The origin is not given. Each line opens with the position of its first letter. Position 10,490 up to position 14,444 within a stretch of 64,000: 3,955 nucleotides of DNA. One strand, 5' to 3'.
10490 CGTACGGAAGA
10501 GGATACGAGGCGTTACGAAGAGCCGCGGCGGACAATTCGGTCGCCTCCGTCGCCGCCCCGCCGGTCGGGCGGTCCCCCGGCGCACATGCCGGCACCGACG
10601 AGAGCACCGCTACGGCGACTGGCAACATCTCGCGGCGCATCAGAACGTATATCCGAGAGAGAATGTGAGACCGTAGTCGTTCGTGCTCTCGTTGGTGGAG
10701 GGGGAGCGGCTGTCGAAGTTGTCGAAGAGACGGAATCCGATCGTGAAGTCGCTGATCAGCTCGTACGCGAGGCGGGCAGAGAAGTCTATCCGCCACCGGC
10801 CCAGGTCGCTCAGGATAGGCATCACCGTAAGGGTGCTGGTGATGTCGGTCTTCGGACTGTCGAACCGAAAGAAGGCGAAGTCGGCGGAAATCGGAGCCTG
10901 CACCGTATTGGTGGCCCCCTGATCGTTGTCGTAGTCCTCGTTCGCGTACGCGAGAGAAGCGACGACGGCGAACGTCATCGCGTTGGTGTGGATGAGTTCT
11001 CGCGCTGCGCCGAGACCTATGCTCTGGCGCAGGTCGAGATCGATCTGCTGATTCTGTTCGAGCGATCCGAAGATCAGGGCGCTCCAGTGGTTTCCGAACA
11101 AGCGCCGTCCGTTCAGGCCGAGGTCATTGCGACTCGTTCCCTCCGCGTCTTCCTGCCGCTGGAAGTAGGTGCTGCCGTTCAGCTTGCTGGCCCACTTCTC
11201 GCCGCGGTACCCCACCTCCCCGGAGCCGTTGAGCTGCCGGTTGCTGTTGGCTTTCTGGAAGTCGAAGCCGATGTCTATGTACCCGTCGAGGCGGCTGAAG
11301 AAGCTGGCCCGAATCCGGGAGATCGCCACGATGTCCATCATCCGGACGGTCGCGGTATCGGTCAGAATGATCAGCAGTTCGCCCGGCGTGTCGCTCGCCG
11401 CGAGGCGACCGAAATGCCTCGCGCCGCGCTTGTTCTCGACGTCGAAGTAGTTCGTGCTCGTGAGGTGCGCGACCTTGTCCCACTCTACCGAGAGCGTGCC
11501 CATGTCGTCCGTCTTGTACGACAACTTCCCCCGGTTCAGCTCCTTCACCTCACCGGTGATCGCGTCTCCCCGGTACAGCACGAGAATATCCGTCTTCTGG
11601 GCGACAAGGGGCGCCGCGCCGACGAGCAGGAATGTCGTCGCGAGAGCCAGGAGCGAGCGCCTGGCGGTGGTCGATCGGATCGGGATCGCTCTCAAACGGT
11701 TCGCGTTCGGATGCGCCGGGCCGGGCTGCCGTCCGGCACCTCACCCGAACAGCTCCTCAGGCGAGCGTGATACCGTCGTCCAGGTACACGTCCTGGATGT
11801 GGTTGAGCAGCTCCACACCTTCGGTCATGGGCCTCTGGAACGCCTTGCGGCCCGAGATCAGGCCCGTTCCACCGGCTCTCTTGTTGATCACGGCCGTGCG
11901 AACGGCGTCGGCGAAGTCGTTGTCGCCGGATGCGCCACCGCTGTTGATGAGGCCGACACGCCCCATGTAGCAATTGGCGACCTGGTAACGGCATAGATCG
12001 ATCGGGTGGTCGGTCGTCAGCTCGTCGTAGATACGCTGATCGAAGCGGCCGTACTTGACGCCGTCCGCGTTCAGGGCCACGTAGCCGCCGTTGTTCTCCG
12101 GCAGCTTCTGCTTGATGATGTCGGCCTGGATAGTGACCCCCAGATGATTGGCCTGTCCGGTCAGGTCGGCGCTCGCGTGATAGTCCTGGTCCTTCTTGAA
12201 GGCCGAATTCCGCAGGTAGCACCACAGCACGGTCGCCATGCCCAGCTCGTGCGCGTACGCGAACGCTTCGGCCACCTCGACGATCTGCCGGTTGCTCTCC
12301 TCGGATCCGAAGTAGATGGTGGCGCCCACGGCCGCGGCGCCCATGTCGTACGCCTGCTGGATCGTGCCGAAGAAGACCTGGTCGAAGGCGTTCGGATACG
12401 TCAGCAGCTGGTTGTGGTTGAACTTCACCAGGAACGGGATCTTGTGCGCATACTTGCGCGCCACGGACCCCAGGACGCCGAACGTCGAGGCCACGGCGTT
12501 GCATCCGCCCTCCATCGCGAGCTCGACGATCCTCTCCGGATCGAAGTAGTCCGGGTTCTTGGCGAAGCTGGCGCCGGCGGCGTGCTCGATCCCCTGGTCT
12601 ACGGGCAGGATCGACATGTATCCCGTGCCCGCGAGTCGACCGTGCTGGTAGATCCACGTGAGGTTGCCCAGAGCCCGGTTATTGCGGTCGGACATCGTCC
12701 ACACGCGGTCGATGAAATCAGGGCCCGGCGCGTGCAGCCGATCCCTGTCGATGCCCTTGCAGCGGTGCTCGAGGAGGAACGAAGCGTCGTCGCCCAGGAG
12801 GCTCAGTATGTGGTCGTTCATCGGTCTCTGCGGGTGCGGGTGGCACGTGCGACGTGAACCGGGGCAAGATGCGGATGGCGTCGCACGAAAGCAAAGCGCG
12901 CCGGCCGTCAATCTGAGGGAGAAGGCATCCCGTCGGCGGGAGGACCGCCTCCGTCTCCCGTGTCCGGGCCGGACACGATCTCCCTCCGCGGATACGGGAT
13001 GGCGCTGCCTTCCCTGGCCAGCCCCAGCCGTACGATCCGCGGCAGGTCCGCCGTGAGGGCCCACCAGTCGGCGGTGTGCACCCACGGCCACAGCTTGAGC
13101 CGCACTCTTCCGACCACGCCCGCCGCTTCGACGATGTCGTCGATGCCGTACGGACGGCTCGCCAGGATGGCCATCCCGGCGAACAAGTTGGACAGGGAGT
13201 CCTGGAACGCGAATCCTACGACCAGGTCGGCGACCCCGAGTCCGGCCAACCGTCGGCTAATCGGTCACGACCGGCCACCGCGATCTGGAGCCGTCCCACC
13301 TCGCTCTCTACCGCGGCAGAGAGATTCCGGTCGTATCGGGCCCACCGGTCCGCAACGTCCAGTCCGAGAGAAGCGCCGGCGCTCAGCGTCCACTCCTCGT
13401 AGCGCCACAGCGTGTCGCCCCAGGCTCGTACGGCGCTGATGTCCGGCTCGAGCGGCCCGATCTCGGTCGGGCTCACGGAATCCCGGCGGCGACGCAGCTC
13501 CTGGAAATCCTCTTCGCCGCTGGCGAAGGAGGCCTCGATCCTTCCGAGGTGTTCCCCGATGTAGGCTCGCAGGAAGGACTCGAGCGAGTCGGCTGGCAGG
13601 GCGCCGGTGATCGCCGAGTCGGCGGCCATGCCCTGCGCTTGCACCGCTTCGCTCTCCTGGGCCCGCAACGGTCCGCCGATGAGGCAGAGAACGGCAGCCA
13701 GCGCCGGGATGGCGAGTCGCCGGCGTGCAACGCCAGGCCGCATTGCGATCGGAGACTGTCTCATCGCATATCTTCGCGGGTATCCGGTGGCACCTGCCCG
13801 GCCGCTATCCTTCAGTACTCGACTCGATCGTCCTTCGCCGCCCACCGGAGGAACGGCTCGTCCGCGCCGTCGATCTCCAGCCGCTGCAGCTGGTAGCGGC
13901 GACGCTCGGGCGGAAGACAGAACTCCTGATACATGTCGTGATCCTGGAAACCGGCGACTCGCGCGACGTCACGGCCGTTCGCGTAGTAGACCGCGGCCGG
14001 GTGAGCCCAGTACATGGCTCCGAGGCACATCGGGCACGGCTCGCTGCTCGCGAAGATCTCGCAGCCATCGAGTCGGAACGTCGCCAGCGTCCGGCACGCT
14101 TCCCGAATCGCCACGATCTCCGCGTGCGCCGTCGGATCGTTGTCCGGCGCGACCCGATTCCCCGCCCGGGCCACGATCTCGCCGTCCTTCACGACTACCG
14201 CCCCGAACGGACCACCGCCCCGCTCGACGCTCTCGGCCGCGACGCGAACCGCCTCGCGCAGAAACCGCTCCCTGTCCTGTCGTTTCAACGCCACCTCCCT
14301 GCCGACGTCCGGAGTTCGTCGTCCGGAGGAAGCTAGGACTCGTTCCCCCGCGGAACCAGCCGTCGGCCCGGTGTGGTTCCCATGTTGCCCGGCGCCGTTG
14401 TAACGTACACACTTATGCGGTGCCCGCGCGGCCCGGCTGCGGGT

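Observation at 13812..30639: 16-kb translationally coupled operon resembling the E. coli ygeW-xdhD anaerobic purine/urate catabolism cluster, with its own variations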

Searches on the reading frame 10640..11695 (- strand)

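Call 10: search_protein_families(library=ncbifam, proteins=[window:10640-11695:-], max_evalue=0.00001)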
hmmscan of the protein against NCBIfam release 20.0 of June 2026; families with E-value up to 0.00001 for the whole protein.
window:10640-11695:- (351 aa): 0 families

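Call 11: search_protein_families(library=pfam, proteins=[window:10640-11695:-], max_evalue=0.001)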
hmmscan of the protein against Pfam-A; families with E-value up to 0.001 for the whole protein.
window:10640-11695:- (351 aa): 1 family
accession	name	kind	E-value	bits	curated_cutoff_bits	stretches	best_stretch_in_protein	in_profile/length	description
PF04338.18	DUF481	-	2.2e-23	83.8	21.1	1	140-351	1-210/210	Protein of unknown function, DUF481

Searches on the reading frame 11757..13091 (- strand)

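Call 10: search_protein_families(library=ncbifam, proteins=[window:11757-13091:-], max_evalue=0.00001)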
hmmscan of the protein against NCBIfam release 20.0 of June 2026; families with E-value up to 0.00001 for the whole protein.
window:11757-13091:- (444 aa): 8 families
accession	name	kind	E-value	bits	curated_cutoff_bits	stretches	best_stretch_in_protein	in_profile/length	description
NF006707.0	PRK09250.1-4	equivalog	2.7e-195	648.3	327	1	92-444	4-355/355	class I fructose-bisphosphate aldolase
NF006705.0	PRK09250.1-2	equivalog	7e-166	551.3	682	1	94-444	3-349/349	class I fructose-bisphosphate aldolase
NF006706.0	PRK09250.1-3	equivalog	6.8e-165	548.1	664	1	95-444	4-350/350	class I fructose-bisphosphate aldolase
NF006704.0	PRK09250.1-1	equivalog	6.1e-61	206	277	1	137-437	18-306/308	class I fructose-bisphosphate aldolase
NF005321.0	PRK06852.1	equivalog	4.5e-24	85.1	420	1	154-335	32-218/308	aldolase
NF005556.0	PRK07226.1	subfamily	3e-23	82.5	241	1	156-329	18-180/267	2-amino-3,7-dideoxy-D-threo-hept-6-ulosonate synthase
NF040816.1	Fbpase1_Arch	equivalog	9.8e-17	61.3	430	1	156-307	18-167/271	class I fructose-bisphosphate aldolase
TIGR01949.1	ADH_synth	equivalog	1.5e-15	57.6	299.45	1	152-328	9-173/255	2-amino-3,7-dideoxy-D-threo-hept-6-ulosonate synthase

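Call 11: search_protein_families(library=pfam, proteins=[window:11757-13091:-], max_evalue=0.001)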
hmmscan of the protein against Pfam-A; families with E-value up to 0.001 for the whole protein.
window:11757-13091:- (444 aa): 1 family
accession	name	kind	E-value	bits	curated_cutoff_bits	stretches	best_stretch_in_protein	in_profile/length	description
PF01791.15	DeoC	-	3.1e-63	213.9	23.8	1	160-420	2-229/229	DeoC/LacD family aldolase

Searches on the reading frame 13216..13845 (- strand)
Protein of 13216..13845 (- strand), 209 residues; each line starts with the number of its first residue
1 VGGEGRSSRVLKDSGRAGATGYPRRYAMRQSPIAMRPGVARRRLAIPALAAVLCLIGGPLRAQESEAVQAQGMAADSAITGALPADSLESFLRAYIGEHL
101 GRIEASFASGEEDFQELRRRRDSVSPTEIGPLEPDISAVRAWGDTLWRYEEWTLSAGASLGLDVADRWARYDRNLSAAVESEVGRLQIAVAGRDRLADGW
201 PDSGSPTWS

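Call 39: search_protein_families(library=pfam, proteins=[window:13216-13845:-], max_evalue=0.00001)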
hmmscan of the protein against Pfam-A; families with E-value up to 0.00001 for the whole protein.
window:13216-13845:- (209 aa): 0 families

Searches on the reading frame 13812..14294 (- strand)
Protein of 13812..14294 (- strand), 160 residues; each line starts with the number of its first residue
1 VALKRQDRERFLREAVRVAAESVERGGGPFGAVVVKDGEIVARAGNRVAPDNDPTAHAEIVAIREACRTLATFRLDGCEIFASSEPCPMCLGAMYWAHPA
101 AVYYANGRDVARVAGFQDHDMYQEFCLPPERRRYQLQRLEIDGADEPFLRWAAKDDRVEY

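Call 10: search_protein_families(library=ncbifam, proteins=[window:13812-14294:-], max_evalue=0.00001)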
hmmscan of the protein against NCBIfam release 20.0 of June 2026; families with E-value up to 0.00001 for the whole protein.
window:13812-14294:- (160 aa): 1 family
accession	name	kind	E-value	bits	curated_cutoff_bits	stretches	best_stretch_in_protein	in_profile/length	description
NF008113.2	PRK10860.1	equivalog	1.2e-19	70.7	150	1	5-105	4-104/165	tRNA adenosine(34) deaminase TadA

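Call 11: search_protein_families(library=pfam, proteins=[window:13812-14294:-], max_evalue=0.001)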
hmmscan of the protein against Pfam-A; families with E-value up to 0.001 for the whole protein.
window:13812-14294:- (160 aa): 2 families
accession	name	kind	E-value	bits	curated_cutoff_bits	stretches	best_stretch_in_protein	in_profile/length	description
PF00383.29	dCMP_cyt_deam_1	-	1.5e-25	89.5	25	1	6-105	2-101/102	Cytidine and deoxycytidylate deaminase zinc-binding region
PF14437.12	MafB19-deam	-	3.7e-20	72.7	27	1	7-105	2-100/142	MafB19-like deaminase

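Call 72: search_solved_structures(query=window:13812-14294:-, max_evalue=0.00001)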
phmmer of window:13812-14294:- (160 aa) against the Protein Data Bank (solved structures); distinct sequences matched with E-value up to 0.00001: 33.
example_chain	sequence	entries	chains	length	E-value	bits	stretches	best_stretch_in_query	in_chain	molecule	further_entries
1wkq_A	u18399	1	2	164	1.1e-43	152.2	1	7-159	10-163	Guanine deaminase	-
1tiy_A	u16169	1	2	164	1.6e-43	151.8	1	8-159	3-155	Guanine deaminase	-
7dbf_A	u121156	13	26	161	1.3e-27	100.1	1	9-119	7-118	Guanosine deaminase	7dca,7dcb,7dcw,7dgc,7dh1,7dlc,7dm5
7dqn_A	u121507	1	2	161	1.3e-27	100.1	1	9-119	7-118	Guanosine deaminase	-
5jfy_A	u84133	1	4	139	2.6e-27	99.1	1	9-118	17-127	Deoxycytidine deaminase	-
7dc9_A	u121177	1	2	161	3.4e-27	98.7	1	9-119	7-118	Guanosine deaminase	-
7w1q_A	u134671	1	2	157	4.7e-27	98.3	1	9-119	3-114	Guanosine deaminase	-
1wwr_A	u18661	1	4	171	4.1e-24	88.7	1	7-98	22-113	tRNA adenosine deaminase TadA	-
7cph_A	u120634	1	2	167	2.6e-21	79.6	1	8-100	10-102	tRNA-specific adenosine deaminase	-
2a8n_A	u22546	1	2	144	7.5e-21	78.1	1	7-105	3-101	cytidine and deoxycytidylate deaminase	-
2b3j_A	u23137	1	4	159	6.5e-19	71.8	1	11-105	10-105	tRNA adenosine deaminase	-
2nx8_A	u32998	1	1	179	1e-15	61.3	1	6-109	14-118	TRNA-specific adenosine deaminase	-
8e2s_A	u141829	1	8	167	6.5e-15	58.8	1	8-104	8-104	tRNA-specific adenosine deaminase 1.19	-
3ocq_A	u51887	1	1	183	1.7e-14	57.4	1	7-109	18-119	Putative Cytosine/adenosine deaminase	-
1z3a_A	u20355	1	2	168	3.4e-14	56.4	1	8-109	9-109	tRNA-specific adenosine deaminase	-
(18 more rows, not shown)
